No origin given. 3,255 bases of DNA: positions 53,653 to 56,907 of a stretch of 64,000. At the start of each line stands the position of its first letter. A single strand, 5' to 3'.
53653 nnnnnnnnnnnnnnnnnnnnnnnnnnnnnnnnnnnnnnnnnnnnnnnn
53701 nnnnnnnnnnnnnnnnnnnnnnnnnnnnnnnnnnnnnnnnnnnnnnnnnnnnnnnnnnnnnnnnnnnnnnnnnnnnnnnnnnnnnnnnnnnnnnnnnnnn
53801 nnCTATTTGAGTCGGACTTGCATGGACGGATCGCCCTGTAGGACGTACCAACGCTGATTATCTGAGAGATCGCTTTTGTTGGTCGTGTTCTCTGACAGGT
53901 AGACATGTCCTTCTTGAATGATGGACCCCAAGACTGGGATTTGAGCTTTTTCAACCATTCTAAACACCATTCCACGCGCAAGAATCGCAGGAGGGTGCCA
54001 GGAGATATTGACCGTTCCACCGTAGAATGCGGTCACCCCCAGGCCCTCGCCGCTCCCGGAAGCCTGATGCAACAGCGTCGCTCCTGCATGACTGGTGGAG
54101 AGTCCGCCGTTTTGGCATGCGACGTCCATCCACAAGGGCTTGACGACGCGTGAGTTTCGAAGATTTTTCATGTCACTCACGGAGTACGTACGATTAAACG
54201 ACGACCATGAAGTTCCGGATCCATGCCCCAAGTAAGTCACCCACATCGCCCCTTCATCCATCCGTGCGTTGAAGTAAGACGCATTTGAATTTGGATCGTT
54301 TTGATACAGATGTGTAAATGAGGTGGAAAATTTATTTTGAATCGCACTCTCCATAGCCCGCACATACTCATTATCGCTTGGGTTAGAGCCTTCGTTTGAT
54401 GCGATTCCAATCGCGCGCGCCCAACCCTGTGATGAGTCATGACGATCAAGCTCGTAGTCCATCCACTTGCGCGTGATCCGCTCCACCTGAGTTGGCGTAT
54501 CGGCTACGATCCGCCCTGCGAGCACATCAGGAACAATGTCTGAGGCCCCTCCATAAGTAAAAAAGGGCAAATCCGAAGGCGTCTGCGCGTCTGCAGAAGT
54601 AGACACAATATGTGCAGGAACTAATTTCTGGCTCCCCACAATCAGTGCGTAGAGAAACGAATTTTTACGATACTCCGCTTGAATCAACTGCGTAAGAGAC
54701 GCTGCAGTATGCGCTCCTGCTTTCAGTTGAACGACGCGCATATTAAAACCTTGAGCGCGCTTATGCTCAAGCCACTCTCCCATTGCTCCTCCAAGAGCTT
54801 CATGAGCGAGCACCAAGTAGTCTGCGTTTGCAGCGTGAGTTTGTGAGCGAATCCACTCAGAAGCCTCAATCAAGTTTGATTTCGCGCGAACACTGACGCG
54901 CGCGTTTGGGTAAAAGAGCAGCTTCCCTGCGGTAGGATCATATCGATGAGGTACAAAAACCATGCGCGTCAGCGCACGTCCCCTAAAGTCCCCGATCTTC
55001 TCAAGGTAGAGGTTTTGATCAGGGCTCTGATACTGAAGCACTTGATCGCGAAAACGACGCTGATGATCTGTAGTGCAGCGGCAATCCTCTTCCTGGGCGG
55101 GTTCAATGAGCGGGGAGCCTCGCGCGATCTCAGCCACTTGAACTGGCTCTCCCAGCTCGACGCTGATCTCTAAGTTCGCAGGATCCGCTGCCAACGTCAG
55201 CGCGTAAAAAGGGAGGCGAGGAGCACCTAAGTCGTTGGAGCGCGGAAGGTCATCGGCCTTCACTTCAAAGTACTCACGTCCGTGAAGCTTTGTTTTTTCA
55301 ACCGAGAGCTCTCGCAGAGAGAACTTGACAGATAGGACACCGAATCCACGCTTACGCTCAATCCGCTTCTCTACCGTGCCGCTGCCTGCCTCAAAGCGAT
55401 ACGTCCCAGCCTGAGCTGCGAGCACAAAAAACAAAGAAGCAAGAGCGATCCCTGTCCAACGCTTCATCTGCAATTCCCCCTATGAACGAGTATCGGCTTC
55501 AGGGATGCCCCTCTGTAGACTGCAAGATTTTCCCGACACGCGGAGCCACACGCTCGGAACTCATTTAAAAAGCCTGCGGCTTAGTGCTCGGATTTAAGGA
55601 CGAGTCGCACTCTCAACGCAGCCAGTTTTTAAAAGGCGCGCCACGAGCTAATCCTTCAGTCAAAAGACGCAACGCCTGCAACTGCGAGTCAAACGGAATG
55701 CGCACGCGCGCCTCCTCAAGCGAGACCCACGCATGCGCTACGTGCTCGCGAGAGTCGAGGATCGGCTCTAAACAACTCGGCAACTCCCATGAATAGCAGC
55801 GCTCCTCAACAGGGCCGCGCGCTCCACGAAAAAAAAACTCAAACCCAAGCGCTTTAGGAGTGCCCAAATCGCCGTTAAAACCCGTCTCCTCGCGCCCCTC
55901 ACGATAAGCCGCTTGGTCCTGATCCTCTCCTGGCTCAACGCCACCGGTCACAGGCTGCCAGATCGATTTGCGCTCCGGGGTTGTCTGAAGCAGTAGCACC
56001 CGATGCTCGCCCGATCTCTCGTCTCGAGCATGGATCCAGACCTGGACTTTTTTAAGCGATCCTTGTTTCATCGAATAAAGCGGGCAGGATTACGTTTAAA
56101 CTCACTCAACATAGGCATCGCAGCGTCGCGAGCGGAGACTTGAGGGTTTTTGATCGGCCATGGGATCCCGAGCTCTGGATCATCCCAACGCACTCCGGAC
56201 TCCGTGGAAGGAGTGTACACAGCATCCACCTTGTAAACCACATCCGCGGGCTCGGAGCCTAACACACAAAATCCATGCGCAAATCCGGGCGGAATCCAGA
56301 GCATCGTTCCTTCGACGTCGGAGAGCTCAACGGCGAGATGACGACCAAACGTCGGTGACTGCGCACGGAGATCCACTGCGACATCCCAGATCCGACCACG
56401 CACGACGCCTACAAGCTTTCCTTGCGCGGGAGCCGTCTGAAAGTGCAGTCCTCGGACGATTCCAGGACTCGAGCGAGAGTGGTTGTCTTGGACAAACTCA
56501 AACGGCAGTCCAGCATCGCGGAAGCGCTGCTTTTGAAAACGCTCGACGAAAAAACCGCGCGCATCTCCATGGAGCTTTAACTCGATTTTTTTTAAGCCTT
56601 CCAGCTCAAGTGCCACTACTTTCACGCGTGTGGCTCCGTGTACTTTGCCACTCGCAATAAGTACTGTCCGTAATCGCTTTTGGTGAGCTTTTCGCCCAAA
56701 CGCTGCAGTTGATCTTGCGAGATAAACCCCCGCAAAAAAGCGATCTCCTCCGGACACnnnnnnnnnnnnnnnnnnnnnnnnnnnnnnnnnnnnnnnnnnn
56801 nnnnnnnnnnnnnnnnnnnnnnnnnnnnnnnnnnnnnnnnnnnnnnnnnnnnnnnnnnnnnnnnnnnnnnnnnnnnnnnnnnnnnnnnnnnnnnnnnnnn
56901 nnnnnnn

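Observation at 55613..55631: Solo IS-end scar giving a NUDIX gene the same IR-encoded KNWLR-stop tail as ccsA; 19-nt direct repeat 14.3 kb from the IS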

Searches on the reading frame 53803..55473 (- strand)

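Call 6: search_protein_families(library=pfam, proteins=[window:53803-55473:-], max_evalue=0.01)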
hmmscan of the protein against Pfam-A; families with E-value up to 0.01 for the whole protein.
window:53803-55473:- (556 aa): 2 families
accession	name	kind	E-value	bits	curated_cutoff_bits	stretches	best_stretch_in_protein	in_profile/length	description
PF01364.23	Peptidase_C25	-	3.8e-37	128.9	23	1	219-553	1-374/374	Peptidase family C25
PF20227.3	DUF6586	-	0.0041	17.9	27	1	205-288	25-107/153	Family of unknown function (DUF6586)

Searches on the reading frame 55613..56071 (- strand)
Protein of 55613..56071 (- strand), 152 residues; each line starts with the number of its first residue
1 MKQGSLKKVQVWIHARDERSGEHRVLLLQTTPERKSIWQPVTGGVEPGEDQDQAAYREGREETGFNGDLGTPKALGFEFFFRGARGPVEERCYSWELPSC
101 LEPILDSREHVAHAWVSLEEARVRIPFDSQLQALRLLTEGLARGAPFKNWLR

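Call 6: search_protein_families(library=pfam, proteins=[window:55613-56071:-], max_evalue=0.01)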
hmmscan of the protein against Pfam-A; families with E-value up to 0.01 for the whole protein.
window:55613-56071:- (152 aa): 1 family
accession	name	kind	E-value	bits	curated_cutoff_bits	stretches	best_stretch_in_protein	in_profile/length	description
PF00293.34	NUDIX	-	5.6e-14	52.7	21.1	1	21-124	13-120/134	NUDIX domain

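Call 7: search_protein_families(library=ncbifam, proteins=[window:55613-56071:-], max_evalue=0.01)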
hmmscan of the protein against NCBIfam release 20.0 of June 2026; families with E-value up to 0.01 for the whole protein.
window:55613-56071:- (152 aa): 10 families
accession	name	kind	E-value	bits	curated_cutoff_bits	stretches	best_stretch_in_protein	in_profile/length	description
NF006961.0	PRK09438.1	equivalog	1.4e-14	53.9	103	2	22-66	19-62/151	dihydroneopterin triphosphate diphosphatase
NF001938.0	PRK00714.1-5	equivalog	5.4e-06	25.9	116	1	30-66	39-75/172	RNA pyrophosphohydrolase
NF007834.0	PRK10546.1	equivalog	1.2e-05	25.1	156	1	24-121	16-109/135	pyrimidine (deoxy)nucleoside triphosphate diphosphatase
NF041652.1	Nud_hyd_Dein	equivalog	0.00051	20.3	200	1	29-65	31-72/152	Nudix hydrolase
NF001936.0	PRK00714.1-3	equivalog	0.001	19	118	1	28-66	27-65/155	RNA pyrophosphohydrolase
NF001935.0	PRK00714.1-2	equivalog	0.0011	18.5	259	1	34-66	29-61/183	RNA pyrophosphohydrolase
NF001937.0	PRK00714.1-4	equivalog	0.0015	18.1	139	1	33-66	28-61/161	RNA pyrophosphohydrolase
NF001934.0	PRK00714.1-1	equivalog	0.0019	17.7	241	1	35-66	30-61/176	RNA pyrophosphohydrolase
NF052459.1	OxoGTPPhMutT1Mycb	equivalog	0.0097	15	475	1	34-71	27-64/292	8-oxo-(d)GTP phosphatase MutT1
NF001299.0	PRK00241.1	equivalog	0.01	15.3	158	0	21-65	145-188/263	NAD(+) diphosphatase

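Call 8: find_encoding_contigs(protein=window:55613-56071:-, flank=10000, max_places=10)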
Protein window:55613-56071:- (152 aa): 3 contigs read that carry it; 2 places shown.
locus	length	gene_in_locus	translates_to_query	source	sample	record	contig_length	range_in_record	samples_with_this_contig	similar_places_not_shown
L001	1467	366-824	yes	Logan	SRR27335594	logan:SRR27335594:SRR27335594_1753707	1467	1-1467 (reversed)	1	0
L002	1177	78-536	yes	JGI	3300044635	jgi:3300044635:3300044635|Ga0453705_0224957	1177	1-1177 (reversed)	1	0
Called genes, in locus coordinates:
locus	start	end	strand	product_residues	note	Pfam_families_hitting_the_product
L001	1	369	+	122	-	?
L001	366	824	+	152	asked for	PF00293:NUDIX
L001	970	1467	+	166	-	?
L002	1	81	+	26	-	?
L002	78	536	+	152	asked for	PF00293:NUDIX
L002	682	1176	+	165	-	?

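Call 13: find_homologous_proteins(query=window:55613-56071:-, max_evalue=0.00001)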
Query window:55613-56071:- (152 aa): 10 proteins with E <= 0.00001 among 99 candidates.
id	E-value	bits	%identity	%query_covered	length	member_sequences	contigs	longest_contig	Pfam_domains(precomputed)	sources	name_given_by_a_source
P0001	3.5e-99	347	100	100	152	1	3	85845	PF00293.35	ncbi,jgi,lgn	jgi:8-oxo-dGTP pyrophosphatase MutT (NUDIX family)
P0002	8.6e-77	274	81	98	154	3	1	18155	PF00293.35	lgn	-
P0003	8.0e-72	258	77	98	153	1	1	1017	PF00293.35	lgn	-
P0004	9.2e-20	89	44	87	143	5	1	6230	PF00293.35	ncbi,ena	-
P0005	3.5e-17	80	42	91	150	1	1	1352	PF00293.35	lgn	-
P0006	8.5e-9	53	36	75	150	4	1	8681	PF00293.35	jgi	jgi:8-oxo-dGTP pyrophosphatase MutT (NUDIX family)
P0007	8.9e-9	53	32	84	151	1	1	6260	PF00293.35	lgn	-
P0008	1.1e-8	53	33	84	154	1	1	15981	PF00293.35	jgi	jgi:dihydroneopterin triphosphate diphosphatase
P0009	7.8e-8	50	30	86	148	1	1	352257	PF00293.35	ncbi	-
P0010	2.0e-7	49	31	89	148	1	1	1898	PF00293.35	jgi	jgi:dATP pyrophosphohydrolase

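Call 15: find_encoding_contigs(protein=P0002, flank=10000, max_places=4)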
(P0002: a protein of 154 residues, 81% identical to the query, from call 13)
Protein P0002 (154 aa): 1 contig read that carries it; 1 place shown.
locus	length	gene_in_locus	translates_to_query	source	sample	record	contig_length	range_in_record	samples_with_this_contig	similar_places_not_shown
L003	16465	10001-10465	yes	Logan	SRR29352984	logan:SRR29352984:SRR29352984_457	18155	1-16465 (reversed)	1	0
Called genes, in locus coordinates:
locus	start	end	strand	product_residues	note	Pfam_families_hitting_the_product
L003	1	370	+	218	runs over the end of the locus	PF00484:Pro_CA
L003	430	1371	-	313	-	PF01435:Peptidase_M48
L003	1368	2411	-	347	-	PF03741:TerC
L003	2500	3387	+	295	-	PF00126:HTH_1, PF03466:LysR_substrate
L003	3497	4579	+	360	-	-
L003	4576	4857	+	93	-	-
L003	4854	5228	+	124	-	-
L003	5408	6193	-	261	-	PF00535:Glycos_transf_2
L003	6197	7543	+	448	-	-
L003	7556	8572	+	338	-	PF00106:adh_short (weak), PF01073:3Beta_HSD, PF01370:Epimerase, PF02719:Polysacc_synt_2, PF04321:RmlD_sub_bind, PF07993:NAD_binding_4 (faint), PF16363:GDP_Man_Dehyd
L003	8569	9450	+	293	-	PF00483:NTP_transferase, PF12804:NTP_transf_3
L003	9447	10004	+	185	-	PF00908:dTDP_sugar_isom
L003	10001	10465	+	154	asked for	PF00293:NUDIX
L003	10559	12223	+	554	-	PF01364:Peptidase_C25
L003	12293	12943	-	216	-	PF22692:LlgE_F_G_D1 (weak)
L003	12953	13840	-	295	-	-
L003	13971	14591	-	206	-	-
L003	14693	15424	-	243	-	-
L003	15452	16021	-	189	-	-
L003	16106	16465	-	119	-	?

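Call 16: find_encoding_contigs(protein=P0003, flank=10000, max_places=4)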
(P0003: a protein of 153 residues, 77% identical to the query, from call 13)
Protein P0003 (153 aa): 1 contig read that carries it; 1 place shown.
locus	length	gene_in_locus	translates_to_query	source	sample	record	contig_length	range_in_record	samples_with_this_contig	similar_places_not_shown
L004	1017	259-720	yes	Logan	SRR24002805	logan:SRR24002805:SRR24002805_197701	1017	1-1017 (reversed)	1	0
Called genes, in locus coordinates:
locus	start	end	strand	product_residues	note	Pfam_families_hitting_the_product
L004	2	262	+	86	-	?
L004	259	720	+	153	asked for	PF00293:NUDIX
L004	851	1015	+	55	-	?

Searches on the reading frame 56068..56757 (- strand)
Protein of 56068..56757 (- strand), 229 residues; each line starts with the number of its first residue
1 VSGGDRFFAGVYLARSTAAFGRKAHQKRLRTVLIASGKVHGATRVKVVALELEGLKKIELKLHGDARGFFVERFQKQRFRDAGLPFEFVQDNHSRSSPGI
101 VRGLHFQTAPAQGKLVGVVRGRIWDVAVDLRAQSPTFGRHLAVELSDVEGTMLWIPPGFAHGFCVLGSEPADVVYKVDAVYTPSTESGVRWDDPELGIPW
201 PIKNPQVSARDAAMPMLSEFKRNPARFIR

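Call 6: search_protein_families(library=pfam, proteins=[window:56068-56757:-], max_evalue=0.01)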
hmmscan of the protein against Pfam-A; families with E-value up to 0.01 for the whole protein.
window:56068-56757:- (229 aa): 2 families
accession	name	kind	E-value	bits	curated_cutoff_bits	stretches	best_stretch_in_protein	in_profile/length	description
PF00908.23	dTDP_sugar_isom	-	9.2e-65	217.9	27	1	50-218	2-167/168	dTDP-4-dehydrorhamnose 3,5-epimerase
PF14667.12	Polysacc_synt_C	-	0.0016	18.9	28.7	1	63-184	1-106/111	Polysaccharide biosynthesis C-terminal domain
